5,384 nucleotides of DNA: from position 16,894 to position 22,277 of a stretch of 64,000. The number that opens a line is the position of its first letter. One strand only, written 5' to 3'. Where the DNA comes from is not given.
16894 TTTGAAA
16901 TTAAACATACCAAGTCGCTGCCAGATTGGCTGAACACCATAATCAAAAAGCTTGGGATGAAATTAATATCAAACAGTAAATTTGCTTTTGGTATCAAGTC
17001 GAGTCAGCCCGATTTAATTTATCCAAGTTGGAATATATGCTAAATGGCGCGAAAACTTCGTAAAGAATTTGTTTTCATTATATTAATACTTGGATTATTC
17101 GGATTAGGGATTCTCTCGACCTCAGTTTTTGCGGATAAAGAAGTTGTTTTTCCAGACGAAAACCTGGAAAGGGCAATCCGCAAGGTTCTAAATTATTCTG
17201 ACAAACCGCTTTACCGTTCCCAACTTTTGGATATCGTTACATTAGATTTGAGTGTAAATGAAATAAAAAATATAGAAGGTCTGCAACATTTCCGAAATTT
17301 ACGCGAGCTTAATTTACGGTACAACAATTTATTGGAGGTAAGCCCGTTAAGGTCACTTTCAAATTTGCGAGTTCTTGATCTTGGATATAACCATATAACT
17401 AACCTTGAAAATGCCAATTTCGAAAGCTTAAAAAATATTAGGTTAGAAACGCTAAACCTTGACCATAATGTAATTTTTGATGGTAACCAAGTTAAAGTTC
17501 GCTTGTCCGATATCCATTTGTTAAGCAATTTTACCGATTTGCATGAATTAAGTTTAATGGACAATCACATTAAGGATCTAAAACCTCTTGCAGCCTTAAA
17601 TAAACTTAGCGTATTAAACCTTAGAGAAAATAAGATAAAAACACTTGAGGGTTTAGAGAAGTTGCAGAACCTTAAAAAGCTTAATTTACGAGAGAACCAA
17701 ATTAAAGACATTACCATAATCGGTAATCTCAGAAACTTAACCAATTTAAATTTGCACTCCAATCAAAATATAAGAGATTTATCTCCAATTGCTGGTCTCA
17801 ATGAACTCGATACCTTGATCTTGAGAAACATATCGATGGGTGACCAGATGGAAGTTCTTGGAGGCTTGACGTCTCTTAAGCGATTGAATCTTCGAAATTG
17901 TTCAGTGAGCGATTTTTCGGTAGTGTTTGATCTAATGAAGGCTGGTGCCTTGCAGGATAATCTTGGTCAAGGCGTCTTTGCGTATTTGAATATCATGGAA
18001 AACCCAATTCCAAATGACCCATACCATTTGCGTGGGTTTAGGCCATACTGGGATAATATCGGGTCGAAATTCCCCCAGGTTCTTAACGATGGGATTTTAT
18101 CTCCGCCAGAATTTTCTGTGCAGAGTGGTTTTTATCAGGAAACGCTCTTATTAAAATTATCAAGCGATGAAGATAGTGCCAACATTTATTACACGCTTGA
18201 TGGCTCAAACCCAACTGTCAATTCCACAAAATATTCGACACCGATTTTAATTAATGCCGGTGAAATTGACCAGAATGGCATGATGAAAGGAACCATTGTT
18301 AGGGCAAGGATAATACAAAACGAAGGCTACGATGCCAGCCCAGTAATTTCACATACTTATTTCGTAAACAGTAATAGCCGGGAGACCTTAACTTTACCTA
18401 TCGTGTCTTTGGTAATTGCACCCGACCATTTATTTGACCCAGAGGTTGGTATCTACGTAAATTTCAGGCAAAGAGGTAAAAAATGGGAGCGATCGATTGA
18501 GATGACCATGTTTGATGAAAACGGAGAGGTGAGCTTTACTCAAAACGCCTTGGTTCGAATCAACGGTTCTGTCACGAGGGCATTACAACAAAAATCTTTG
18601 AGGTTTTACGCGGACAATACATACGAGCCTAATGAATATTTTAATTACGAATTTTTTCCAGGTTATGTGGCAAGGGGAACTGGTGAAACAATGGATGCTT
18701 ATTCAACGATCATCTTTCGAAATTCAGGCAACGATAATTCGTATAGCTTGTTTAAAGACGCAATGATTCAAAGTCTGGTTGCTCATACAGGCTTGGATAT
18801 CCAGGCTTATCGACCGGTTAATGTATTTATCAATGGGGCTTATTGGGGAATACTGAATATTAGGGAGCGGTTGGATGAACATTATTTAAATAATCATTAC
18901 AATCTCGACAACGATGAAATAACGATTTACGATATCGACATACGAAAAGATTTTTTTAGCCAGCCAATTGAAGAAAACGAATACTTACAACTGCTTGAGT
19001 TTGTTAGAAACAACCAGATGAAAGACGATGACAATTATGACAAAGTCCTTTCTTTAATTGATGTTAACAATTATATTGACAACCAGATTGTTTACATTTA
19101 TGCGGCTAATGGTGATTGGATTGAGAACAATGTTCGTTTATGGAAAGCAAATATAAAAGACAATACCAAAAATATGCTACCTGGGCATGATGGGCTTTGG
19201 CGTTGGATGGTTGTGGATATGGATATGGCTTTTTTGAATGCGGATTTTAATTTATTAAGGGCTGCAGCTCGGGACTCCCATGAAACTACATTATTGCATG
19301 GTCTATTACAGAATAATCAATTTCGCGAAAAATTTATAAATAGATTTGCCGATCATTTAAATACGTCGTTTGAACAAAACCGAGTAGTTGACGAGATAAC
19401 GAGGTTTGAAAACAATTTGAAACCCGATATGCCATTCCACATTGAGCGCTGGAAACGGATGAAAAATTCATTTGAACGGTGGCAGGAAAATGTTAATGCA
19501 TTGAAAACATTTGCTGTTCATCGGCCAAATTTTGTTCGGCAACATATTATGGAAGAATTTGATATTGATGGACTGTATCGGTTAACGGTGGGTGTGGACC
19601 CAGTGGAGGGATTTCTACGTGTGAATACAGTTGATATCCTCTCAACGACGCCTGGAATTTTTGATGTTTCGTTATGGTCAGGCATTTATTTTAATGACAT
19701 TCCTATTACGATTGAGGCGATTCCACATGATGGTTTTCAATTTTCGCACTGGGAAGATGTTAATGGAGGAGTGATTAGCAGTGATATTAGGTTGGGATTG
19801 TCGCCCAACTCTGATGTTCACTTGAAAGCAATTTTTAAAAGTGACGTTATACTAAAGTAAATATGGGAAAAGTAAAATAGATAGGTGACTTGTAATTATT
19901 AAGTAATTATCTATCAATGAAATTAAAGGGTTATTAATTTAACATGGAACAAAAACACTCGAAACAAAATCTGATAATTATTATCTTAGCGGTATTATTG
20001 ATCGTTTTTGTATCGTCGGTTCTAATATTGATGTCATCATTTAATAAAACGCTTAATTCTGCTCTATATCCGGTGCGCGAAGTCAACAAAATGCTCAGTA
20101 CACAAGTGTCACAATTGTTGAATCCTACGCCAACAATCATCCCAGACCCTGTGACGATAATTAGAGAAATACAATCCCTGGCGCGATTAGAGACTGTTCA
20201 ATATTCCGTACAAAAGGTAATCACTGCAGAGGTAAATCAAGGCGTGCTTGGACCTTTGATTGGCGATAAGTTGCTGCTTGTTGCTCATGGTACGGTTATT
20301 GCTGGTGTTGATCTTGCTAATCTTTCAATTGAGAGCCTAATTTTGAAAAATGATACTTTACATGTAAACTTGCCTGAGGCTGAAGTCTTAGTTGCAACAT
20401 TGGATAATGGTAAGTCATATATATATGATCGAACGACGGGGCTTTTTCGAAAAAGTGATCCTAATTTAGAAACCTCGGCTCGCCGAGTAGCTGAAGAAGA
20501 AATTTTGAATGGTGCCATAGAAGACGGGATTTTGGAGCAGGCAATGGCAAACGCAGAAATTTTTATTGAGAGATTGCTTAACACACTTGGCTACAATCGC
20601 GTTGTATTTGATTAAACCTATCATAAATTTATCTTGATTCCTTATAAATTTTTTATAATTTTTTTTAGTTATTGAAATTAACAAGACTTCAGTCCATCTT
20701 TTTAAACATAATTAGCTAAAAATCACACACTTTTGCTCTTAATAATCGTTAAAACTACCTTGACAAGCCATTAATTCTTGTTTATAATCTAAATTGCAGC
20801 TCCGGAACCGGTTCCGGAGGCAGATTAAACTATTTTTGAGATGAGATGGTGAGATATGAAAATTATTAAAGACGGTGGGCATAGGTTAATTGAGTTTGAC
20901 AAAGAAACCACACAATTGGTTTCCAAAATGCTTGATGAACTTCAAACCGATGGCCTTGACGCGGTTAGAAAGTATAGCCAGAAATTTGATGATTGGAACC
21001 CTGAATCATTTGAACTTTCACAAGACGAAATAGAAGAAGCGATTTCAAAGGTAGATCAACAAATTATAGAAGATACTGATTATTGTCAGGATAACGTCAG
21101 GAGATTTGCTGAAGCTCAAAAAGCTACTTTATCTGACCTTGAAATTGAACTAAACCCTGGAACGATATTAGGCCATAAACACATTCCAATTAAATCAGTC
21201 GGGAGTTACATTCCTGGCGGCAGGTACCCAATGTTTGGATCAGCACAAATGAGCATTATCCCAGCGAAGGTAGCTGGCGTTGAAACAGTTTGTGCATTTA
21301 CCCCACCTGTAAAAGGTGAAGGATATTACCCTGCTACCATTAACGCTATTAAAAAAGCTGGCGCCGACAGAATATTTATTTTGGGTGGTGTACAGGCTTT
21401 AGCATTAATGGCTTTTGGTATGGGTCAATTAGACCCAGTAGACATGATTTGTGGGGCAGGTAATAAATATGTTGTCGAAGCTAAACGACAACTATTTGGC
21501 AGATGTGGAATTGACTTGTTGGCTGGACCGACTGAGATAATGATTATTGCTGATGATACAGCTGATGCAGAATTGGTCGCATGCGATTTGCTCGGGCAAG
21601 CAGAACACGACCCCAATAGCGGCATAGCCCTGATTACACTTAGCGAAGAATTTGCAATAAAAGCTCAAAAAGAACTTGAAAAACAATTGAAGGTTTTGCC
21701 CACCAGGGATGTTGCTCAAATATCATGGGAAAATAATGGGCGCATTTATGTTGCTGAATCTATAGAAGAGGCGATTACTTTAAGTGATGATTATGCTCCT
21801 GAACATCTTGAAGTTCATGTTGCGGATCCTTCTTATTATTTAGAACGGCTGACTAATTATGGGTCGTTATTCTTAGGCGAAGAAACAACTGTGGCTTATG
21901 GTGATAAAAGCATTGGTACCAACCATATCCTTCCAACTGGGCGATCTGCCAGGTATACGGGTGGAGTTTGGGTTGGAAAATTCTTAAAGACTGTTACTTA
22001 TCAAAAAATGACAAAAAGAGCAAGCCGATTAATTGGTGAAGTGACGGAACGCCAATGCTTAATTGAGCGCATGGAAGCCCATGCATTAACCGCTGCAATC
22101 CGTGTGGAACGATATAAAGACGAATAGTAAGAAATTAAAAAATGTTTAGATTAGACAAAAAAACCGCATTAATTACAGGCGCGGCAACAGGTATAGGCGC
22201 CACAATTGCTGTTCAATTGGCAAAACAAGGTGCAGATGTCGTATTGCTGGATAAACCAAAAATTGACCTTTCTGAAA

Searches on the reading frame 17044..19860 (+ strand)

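Call 65: search_protein_families(library=pfam, proteins=[window:17044-19860:+], max_evalue=0.0001)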
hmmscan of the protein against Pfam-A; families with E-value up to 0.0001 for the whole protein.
window:17044-19860:+ (938 aa): 8 families
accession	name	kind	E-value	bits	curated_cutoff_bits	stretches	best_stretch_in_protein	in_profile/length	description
PF08757.17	CotH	-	1.6e-46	159.8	23.8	1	504-830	1-321/322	CotH kinase protein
PF12799.13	LRR_4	-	3.8e-27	94.1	27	3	208-250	1-43/44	Leucine Rich repeats (2 copies)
PF13855.12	LRR_8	-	8.7e-17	61.1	27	2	166-220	3-61/61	Leucine rich repeat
PF13287.12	Fn3_assoc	-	2.6e-13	50.3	23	1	370-439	1-59/59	Fn3 associated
PF13290.12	CHB_HEX_C_1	-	4.3e-13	49.5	22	1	360-405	2-47/67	Chitobiase/beta-hexosaminidase C-terminal domain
PF23952.1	LRR_EndoS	-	1.4e-09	38.6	27.9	0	36-147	1-102/116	Endo-beta-N-acetylglucosaminidase EndoS LRR domain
PF23598.1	LRR_14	-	1.2e-07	31.3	40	1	157-287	15-150/353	Leucine-rich repeat region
PF14580.12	LRR_9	-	1.6e-05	25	30.5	0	171-261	26-122/175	Leucine-rich repeat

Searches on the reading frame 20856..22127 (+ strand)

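Call 65: search_protein_families(library=pfam, proteins=[window:20856-22127:+], max_evalue=0.0001)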
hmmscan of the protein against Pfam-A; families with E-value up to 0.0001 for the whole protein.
window:20856-22127:+ (423 aa): 1 family
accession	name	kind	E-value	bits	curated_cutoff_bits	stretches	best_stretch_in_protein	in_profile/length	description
PF00815.25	Histidinol_dh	-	5.8e-134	447.6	27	1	15-416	8-410/411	Histidinol dehydrogenase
